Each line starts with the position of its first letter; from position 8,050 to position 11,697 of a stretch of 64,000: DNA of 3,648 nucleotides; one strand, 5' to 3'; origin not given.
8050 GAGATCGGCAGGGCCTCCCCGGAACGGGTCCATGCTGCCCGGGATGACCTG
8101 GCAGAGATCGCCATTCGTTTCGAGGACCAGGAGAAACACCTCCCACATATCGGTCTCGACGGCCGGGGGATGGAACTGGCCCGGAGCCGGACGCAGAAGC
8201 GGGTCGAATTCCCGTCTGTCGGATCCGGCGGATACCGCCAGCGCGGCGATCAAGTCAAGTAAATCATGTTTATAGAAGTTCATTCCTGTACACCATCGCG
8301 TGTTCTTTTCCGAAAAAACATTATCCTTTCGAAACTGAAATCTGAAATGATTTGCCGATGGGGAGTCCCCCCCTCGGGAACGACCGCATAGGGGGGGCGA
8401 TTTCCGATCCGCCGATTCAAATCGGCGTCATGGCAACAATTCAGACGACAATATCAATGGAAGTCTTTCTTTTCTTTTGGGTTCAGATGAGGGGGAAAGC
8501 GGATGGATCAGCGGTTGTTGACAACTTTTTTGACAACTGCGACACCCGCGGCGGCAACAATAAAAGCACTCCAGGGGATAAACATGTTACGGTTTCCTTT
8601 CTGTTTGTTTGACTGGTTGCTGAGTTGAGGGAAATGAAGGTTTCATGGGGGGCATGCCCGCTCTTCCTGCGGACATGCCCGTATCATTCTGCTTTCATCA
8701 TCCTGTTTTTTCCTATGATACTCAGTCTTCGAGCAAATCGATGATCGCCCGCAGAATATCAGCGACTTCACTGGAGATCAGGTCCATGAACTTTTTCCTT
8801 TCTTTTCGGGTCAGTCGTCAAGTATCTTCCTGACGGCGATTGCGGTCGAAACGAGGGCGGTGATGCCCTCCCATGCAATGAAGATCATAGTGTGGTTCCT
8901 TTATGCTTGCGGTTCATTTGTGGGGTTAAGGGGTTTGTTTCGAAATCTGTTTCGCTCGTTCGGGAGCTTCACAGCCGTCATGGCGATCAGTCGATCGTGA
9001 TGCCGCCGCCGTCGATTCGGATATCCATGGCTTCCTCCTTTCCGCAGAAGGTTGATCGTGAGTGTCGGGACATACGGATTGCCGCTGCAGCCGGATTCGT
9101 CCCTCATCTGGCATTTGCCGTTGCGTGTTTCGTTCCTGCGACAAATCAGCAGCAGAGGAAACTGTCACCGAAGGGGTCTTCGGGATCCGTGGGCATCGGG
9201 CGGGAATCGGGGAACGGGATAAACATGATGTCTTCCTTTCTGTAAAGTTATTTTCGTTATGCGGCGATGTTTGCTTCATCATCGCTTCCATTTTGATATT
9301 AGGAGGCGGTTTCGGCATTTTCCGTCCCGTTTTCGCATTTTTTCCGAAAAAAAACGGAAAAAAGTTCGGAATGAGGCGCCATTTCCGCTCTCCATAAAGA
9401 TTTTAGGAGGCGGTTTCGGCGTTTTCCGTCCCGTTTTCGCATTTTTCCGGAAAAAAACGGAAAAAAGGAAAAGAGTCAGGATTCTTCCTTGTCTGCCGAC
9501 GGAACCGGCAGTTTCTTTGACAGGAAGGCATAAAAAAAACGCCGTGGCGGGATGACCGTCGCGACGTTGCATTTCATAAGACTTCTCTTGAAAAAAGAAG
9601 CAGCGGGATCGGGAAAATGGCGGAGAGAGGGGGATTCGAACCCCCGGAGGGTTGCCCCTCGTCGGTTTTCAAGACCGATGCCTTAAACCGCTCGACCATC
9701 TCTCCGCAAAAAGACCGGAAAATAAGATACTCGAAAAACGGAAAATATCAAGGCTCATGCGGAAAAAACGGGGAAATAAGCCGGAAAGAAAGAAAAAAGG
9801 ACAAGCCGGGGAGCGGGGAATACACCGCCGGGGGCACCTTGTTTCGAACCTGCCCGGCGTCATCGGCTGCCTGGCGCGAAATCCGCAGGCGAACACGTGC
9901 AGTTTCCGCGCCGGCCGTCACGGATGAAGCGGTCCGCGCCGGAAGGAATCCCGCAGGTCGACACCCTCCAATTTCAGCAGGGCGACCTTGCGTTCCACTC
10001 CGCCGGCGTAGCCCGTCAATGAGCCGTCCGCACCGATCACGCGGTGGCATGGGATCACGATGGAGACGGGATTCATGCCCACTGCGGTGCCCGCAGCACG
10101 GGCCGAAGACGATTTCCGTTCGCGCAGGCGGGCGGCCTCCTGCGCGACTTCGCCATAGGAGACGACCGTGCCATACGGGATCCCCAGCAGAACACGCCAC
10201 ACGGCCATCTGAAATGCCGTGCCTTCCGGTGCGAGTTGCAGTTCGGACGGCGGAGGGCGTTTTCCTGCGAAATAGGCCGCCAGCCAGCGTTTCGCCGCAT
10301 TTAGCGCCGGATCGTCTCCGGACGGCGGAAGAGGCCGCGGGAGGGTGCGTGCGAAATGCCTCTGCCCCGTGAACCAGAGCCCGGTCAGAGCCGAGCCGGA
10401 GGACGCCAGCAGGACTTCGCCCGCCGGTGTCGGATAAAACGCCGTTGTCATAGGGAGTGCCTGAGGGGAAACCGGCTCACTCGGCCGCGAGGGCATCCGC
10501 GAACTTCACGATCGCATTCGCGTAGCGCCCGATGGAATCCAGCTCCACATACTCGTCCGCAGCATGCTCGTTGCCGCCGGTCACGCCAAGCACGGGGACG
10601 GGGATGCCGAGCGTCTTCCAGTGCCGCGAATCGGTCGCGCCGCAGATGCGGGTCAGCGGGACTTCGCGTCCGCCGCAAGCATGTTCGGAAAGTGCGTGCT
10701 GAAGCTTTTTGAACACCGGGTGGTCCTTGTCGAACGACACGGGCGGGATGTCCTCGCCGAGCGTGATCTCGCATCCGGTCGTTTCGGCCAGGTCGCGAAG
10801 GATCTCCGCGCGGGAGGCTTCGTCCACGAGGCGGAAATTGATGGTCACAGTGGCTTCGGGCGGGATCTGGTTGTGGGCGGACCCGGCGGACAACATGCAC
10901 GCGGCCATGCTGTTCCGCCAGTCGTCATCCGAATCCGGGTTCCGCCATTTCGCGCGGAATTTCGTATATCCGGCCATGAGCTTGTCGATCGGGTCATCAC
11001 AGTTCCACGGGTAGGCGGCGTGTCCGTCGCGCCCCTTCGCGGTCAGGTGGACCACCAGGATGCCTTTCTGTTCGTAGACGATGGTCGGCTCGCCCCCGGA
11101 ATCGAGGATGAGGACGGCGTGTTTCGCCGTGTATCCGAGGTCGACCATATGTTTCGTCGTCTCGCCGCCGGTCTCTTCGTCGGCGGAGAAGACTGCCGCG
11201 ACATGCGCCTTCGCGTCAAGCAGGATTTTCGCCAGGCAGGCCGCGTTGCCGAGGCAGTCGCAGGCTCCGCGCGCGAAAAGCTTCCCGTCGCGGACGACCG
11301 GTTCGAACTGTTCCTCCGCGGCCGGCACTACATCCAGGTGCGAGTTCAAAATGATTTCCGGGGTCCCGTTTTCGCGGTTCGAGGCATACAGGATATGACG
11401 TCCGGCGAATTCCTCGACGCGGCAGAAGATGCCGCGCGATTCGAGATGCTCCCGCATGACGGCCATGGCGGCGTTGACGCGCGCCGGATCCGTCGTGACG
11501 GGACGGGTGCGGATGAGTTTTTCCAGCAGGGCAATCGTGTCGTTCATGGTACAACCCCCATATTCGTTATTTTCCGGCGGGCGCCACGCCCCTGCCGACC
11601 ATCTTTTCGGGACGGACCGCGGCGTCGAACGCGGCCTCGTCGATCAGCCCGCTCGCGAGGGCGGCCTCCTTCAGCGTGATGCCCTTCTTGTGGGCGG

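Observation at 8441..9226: Array of three tandem micro-ORF modules (hydrophobic 25-aa peptides plus short acidic MD-peptides), each with a canonical RBS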

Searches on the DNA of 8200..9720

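Call 39: search_rna_families(source=window, start=8200, end=9720, threshold=evalue, max_evalue=1)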
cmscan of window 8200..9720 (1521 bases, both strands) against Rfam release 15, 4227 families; matches with E-value up to 1: 5.
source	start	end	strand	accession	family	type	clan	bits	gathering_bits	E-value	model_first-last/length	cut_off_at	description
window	9621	9705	-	RF00005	tRNA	Gene; tRNA;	CL00001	57.7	29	1.8e-11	1-71/71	no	tRNA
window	9621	9670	+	RF04351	Plastid-psbl-rps4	Cis-reg;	-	36.3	68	1.4e-05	1-53/53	no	Plastid-psbl-rps4 3UTR RNA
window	9533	9675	-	RF01456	VrrA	Gene; antisense;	-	21.2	50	0.84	1-140/140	no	Vibrio regulatory RNA of OmpA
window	9577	9719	-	RF02223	sX4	Gene; sRNA;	-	18.2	70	0.41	1-167/167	no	Proteobacterial sRNA sX4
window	9257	9394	+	RF02042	HOTTIP_3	Gene; lncRNA;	-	17.3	50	0.012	1-353/353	no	HOXA transcript at the distal tip, conserved region 3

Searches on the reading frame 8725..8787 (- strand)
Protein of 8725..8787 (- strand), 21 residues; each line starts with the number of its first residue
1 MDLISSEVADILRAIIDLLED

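Call 37: search_protein_families(library=pfam, proteins=[window:8725-8787:-], max_evalue=1)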
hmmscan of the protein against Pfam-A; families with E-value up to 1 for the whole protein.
seq(21 aa): 0 families

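Call 38: search_protein_families(library=ncbifam, proteins=[window:8725-8787:-], max_evalue=1)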
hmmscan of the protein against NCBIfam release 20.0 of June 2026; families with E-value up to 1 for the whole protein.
seq(21 aa): 0 families

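Call 47: search_dna_similar(query=window:8725-8787:-, collection=plasmids, mode=protein, max_evalue=10, max_rows=8)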
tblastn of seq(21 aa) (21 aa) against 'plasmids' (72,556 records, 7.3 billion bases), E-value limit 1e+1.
No match.

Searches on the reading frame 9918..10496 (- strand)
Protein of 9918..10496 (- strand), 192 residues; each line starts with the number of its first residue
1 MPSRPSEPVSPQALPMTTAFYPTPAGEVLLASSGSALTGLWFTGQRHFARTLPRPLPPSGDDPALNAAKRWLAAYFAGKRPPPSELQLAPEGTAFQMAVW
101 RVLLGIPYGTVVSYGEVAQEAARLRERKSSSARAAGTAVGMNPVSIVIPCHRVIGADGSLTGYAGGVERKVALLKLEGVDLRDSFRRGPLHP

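Call 9: search_protein_families(library=pfam, proteins=[window:9918-10496:-], max_evalue=0.01)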
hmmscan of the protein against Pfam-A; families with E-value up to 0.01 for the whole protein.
window:9918-10496:- (192 aa): 2 families
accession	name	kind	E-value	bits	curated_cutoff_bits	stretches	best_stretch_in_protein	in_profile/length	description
PF01035.26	DNA_binding_1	-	5e-31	106.8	27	1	94-179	1-81/81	6-O-methylguanine DNA methyltransferase, DNA binding domain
PF02870.21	Methyltransf_1N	-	6.5e-07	30.2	21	1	18-89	3-70/71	6-O-methylguanine DNA methyltransferase, ribonuclease-like domain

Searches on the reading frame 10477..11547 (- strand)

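Call 9: search_protein_families(library=pfam, proteins=[window:10477-11547:-], max_evalue=0.01)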
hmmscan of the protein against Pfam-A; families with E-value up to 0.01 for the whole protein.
window:10477-11547:- (356 aa): 2 families
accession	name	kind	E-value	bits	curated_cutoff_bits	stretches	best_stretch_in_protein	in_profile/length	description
PF01546.33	Peptidase_M20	-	1e-27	97.8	24.6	1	66-350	1-204/206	Peptidase family M20/M25/M40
PF07687.19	M20_dimer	-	2.2e-16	60.1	21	1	158-255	1-97/107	Peptidase dimerisation domain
